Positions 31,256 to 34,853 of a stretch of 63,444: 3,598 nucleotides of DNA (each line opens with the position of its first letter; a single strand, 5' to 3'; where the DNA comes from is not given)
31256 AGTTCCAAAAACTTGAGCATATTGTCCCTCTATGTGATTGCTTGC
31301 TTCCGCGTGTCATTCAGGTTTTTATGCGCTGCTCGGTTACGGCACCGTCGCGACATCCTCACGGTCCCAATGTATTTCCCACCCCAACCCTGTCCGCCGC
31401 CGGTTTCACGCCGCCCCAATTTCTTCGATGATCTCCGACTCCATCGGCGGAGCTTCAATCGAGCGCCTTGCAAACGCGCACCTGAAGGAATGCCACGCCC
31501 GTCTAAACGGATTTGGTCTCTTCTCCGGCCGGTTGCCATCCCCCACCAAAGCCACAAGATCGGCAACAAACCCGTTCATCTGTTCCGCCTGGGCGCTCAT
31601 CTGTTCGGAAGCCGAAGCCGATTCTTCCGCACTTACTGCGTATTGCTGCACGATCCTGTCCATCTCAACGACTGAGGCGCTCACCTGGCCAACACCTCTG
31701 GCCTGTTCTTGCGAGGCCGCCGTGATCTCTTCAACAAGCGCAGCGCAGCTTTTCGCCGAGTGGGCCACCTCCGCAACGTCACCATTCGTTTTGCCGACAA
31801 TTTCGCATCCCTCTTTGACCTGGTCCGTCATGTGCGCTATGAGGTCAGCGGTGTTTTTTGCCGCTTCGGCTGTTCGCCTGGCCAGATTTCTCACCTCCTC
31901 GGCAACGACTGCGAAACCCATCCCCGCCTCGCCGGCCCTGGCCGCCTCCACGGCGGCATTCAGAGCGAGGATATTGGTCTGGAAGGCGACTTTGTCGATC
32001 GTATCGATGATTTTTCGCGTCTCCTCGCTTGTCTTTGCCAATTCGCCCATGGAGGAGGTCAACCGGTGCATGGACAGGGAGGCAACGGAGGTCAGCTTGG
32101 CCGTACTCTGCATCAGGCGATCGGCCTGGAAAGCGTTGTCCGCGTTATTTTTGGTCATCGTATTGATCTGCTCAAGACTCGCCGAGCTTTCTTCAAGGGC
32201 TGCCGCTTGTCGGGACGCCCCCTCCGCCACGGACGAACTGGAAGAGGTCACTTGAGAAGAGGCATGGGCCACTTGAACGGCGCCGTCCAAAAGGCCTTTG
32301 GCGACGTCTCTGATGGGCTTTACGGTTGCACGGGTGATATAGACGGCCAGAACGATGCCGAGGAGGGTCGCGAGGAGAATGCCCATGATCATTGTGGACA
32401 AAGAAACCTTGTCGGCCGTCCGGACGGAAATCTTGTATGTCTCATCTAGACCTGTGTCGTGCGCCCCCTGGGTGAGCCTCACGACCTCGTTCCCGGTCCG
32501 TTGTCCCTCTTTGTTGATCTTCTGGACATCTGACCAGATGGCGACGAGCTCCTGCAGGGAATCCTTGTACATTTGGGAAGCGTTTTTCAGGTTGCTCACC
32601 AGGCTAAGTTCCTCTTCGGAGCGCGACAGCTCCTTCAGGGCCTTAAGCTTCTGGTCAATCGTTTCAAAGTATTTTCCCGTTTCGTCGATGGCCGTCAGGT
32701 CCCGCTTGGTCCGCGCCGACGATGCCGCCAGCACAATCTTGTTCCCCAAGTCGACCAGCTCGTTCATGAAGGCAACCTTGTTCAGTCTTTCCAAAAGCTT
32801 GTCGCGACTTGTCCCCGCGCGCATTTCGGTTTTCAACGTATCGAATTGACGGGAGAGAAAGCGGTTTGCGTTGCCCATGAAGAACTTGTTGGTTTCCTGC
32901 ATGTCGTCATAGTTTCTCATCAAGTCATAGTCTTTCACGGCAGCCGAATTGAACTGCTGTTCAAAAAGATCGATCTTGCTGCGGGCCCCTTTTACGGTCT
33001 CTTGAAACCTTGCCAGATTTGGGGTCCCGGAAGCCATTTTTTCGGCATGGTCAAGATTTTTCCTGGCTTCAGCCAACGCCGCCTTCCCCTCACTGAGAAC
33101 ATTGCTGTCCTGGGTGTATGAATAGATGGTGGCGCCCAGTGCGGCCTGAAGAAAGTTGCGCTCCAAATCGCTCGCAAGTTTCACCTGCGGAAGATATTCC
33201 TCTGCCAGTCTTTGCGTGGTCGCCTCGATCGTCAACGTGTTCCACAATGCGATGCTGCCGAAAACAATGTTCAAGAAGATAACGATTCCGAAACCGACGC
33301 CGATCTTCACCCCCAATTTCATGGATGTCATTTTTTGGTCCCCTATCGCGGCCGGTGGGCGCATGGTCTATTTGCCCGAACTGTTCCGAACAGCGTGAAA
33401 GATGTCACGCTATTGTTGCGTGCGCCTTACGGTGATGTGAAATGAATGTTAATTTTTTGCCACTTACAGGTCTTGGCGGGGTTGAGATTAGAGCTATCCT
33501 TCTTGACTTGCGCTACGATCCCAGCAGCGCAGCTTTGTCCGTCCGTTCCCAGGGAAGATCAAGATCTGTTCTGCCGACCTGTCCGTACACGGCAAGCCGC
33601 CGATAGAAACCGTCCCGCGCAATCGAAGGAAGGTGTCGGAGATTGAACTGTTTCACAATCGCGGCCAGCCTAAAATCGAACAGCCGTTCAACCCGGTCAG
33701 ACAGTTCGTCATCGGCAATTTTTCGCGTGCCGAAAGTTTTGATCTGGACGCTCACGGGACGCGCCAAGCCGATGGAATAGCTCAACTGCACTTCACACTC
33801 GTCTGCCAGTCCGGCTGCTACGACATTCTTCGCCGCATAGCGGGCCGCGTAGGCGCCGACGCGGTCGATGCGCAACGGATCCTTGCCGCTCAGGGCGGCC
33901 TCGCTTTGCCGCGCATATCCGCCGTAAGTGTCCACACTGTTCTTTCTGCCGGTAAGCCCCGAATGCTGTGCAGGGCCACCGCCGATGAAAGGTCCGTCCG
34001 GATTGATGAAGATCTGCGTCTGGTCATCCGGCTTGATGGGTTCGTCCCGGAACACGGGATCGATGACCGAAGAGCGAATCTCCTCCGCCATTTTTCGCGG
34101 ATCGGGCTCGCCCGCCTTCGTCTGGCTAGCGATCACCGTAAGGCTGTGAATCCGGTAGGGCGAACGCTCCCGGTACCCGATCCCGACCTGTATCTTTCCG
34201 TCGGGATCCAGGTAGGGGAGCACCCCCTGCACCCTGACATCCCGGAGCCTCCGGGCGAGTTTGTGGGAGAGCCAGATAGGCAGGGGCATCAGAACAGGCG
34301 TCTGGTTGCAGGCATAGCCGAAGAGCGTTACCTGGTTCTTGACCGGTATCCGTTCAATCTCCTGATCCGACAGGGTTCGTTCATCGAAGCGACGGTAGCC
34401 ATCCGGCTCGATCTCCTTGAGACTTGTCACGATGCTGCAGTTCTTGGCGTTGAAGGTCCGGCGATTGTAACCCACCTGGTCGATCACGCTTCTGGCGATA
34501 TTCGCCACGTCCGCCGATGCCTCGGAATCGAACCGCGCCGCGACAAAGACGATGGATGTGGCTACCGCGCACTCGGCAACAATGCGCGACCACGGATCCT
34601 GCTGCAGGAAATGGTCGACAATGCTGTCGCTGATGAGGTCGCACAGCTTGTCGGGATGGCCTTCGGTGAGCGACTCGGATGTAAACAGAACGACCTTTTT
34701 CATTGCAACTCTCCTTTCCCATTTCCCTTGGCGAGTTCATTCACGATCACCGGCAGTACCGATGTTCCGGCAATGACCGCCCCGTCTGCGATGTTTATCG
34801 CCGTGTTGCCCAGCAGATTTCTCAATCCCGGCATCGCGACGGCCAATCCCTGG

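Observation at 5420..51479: Fourteen 11-bp-phased Pho-box-like arrays tie almost every operon in the window to one regulon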

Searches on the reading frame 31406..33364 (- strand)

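Call 7: search_protein_families(library=pfam, proteins=[window:31406-33364:-], max_evalue=0.00001)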
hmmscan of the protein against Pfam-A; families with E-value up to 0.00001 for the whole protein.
window:31406-33364:- (652 aa): 2 families
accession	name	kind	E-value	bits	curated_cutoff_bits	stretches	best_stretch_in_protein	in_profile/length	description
PF00015.26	MCPsignal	-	2.1e-40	138.8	34.6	1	429-571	15-171/172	Methyl-accepting chemotaxis protein (MCP) signalling domain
PF12729.13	4HB_MCP_1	-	7.1e-08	32.7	27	1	15-105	2-92/181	Four helix bundle sensory module for signal transduction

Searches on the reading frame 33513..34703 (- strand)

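Call 7: search_protein_families(library=pfam, proteins=[window:33513-34703:-], max_evalue=0.00001)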
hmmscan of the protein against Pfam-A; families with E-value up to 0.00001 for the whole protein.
window:33513-34703:- (396 aa): 3 families
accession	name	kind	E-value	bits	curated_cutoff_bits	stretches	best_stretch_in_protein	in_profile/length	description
PF02773.21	S-AdoMet_synt_C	-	2.2e-53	180.3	25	1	242-387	2-138/138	S-adenosylmethionine synthetase, C-terminal domain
PF02772.21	S-AdoMet_synt_M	-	1.3e-32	112.9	29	1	120-239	3-120/120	S-adenosylmethionine synthetase, central domain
PF00438.25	S-AdoMet_synt_N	-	1.3e-32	112.7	33.1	1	5-97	2-96/99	S-adenosylmethionine synthetase, N-terminal domain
